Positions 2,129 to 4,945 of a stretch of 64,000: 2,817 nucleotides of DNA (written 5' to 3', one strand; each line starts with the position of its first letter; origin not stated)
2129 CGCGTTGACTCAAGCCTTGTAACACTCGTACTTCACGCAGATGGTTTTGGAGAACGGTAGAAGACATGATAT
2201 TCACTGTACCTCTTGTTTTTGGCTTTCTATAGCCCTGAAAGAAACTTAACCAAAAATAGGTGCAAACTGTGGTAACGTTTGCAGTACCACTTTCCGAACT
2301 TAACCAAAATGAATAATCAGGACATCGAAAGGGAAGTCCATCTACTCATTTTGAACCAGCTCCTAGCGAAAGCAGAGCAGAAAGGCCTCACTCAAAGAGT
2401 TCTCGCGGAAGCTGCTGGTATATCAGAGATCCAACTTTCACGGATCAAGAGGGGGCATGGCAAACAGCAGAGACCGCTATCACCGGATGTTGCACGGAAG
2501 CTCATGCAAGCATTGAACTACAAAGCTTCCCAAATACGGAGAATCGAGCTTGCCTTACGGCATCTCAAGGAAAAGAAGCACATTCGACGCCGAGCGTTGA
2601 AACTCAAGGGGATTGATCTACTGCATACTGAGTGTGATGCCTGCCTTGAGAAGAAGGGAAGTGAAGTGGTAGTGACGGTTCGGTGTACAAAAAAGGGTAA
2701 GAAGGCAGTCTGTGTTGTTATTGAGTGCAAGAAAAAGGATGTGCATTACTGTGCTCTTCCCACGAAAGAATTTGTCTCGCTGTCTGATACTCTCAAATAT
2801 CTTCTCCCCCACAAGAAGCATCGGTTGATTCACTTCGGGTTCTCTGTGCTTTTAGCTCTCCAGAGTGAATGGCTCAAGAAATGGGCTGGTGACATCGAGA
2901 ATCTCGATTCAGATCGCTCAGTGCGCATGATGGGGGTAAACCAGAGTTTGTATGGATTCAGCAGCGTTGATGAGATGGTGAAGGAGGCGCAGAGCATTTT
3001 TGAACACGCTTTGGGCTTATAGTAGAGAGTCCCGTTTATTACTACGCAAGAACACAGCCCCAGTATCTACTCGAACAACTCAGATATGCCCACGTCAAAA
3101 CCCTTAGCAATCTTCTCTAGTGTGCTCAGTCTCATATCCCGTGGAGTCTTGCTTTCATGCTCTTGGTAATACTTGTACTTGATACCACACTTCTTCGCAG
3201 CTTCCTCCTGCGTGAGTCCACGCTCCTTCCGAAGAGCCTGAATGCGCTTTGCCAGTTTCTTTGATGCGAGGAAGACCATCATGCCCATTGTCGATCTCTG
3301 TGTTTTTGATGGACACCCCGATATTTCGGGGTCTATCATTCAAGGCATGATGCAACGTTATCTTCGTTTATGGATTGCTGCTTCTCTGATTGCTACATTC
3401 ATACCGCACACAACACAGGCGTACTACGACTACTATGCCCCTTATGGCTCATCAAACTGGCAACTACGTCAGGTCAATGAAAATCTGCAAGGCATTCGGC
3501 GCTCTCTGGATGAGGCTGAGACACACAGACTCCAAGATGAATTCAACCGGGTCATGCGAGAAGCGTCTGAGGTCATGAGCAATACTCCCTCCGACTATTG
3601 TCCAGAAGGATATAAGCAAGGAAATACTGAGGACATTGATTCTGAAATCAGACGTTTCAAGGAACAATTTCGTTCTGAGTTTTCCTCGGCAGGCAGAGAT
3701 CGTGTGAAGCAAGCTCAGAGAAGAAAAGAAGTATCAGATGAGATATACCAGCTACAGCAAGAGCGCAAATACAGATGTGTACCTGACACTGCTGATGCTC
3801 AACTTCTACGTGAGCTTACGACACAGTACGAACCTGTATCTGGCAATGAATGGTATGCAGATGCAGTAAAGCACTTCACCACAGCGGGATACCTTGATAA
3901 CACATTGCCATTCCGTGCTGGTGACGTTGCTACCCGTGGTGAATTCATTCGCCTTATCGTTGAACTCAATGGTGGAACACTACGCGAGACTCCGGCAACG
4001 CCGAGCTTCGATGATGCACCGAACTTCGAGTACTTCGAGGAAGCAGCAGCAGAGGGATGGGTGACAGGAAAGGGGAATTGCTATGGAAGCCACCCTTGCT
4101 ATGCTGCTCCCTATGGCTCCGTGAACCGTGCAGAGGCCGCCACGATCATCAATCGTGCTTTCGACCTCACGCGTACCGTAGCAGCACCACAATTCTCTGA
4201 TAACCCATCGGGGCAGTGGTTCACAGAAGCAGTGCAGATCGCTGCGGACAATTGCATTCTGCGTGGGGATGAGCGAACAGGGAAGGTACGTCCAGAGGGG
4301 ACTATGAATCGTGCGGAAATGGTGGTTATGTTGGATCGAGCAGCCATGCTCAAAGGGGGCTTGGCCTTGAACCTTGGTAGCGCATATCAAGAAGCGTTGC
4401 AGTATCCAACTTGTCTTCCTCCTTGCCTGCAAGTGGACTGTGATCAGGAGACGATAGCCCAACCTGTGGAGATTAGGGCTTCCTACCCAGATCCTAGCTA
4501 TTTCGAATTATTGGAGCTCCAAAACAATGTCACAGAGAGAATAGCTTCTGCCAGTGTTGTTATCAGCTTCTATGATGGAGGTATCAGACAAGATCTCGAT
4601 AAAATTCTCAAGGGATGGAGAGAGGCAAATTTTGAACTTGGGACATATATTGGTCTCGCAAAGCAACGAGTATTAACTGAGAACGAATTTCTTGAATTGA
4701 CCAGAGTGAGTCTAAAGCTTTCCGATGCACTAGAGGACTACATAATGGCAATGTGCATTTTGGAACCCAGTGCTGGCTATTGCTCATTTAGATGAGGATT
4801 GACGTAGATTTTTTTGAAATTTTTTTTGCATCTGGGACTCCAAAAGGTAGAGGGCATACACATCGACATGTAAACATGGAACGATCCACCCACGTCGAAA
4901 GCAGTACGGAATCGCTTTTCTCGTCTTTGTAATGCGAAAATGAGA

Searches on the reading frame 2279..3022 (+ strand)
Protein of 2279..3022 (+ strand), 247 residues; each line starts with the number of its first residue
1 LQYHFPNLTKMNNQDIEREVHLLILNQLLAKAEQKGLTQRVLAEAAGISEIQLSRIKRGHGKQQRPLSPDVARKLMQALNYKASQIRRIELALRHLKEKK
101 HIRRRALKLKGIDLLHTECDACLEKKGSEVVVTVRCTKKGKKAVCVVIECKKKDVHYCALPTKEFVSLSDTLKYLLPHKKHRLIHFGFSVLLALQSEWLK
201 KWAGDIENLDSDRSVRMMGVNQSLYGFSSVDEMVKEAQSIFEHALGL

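Call 54: search_protein_families(library=pfam, proteins=[window:2279-3022:+])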
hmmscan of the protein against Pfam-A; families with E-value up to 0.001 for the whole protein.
window:2279-3022:+ (247 aa): 2 families
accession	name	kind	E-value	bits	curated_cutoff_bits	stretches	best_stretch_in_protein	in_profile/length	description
PF01381.28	HTH_3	-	2.4e-08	34.3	23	1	32-83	5-52/55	Helix-turn-helix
PF13560.12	HTH_31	-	5.1e-05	23.9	27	1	33-80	11-55/64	Helix-turn-helix domain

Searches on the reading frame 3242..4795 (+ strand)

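Call 54: search_protein_families(library=pfam, proteins=[window:3242-4795:+])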
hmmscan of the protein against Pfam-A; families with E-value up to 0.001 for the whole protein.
window:3242-4795:+ (517 aa): 1 family
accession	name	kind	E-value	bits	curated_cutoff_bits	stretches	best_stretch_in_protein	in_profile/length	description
PF00395.25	SLH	-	3.2e-05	24.3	20.8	0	318-360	2-43/44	S-layer homology domain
